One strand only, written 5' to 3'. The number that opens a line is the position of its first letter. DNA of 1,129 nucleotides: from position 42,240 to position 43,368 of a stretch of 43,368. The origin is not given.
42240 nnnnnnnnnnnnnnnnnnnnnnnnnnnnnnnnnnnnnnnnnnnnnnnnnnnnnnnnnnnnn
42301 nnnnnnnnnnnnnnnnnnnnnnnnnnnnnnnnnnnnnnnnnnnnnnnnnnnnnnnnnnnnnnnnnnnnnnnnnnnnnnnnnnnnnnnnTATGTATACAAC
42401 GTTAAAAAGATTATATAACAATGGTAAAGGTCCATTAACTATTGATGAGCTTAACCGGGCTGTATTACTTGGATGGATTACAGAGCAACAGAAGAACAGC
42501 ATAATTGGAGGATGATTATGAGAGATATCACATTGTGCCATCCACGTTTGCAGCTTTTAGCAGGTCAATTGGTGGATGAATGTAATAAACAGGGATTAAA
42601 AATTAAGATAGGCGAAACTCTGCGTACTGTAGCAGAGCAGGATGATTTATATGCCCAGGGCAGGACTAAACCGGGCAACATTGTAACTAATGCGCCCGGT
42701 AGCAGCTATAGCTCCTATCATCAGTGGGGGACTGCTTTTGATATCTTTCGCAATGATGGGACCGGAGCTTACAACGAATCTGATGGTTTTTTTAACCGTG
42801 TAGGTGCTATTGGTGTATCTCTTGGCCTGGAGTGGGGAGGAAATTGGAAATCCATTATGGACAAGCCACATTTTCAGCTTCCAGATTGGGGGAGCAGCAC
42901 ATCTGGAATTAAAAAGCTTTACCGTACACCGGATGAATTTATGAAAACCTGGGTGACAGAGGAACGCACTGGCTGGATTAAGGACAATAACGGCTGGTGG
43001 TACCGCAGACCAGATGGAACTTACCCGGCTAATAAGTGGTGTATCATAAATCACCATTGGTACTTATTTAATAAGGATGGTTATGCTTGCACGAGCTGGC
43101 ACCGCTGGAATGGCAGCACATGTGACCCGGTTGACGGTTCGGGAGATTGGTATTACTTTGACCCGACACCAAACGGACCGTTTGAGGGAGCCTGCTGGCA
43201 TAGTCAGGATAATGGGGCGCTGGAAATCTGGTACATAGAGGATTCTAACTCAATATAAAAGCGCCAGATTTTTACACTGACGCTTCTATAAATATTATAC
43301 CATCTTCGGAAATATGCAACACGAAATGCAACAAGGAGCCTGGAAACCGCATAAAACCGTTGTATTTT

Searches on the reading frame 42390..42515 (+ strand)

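Call 11: search_protein_families(library=phrogs, proteins=[window:42390-42515:+], max_evalue=0.01)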
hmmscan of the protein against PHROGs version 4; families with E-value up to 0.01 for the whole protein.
window:42390-42515:+ (41 aa): 1 family
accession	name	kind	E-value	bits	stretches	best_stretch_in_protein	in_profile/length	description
phrog_134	-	unknown function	1.2e-05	25.9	1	1-40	14-51/73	-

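Call 25: search_protein_families(library=pfam, proteins=[window:42390-42515:+], max_evalue=0.1)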
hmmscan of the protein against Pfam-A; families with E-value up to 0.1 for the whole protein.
window:42390-42515:+ (41 aa): 2 families
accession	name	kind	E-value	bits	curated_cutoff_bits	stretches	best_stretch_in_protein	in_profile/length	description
PF09693.15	Phage_XkdX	-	0.00025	21.5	23.5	1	2-40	1-37/40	Phage uncharacterised protein (Phage_XkdX)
PF20432.4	Xre-like-HTH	-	0.084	13.6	25.8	0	3-27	38-61/63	Antitoxin Xre-like helix-turn-helix domain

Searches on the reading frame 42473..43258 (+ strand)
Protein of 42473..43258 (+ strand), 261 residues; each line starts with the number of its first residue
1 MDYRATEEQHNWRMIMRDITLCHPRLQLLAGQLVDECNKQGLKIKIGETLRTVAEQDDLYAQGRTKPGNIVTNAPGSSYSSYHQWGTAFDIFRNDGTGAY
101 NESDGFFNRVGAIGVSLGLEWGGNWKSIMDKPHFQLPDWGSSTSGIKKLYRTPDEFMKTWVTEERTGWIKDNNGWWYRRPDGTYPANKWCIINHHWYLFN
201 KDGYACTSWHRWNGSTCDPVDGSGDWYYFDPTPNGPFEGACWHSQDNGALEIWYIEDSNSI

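Call 5: search_protein_families(library=pfam, proteins=[window:42473-43258:+], max_evalue=0.1)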
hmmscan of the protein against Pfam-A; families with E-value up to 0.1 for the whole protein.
window:42473-43258:+ (261 aa): 4 families
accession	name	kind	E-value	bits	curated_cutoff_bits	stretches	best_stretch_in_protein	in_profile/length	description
PF13539.11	Peptidase_M15_4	-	8e-13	49.2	25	1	77-136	3-70/70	D-alanyl-D-alanine carboxypeptidase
PF02557.22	VanY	-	8.8e-08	32.4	25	1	26-95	8-78/132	D-alanyl-D-alanine carboxypeptidase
PF19127.6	Choline_bind_3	-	0.00017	21.9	27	0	188-207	3-22/47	Choline-binding repeat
PF01473.26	Choline_bind_1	-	0.004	17.9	20.5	1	166-182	1-17/19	Putative cell wall binding repeat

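Call 11: search_protein_families(library=phrogs, proteins=[window:42518-43258:+], max_evalue=0.01)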
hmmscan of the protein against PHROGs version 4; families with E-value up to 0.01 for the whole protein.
window:42518-43258:+ (246 aa): 8 families
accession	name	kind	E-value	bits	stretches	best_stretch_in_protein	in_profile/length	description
phrog_2649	-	lysis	2.1e-38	133.7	1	3-144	9-149/261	endolysin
phrog_6523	-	lysis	1.2e-33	118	1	18-129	28-137/255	endolysin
phrog_15351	-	lysis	5e-25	89.4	1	19-127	33-142/289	endolysin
phrog_465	-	lysis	1.6e-24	87.7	1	4-149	53-188/292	endolysin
phrog_5115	-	moron, auxiliary metabolic gene and host takeover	7.3e-21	75.7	1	16-130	25-130/283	ferredoxin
phrog_7854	-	lysis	8.3e-12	46.3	1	142-215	82-146/304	endolysin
phrog_6745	-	lysis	1.8e-07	31.3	1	150-217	227-286/396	endolysin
phrog_1110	-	lysis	1.9e-05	25.2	1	149-218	174-241/301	endolysin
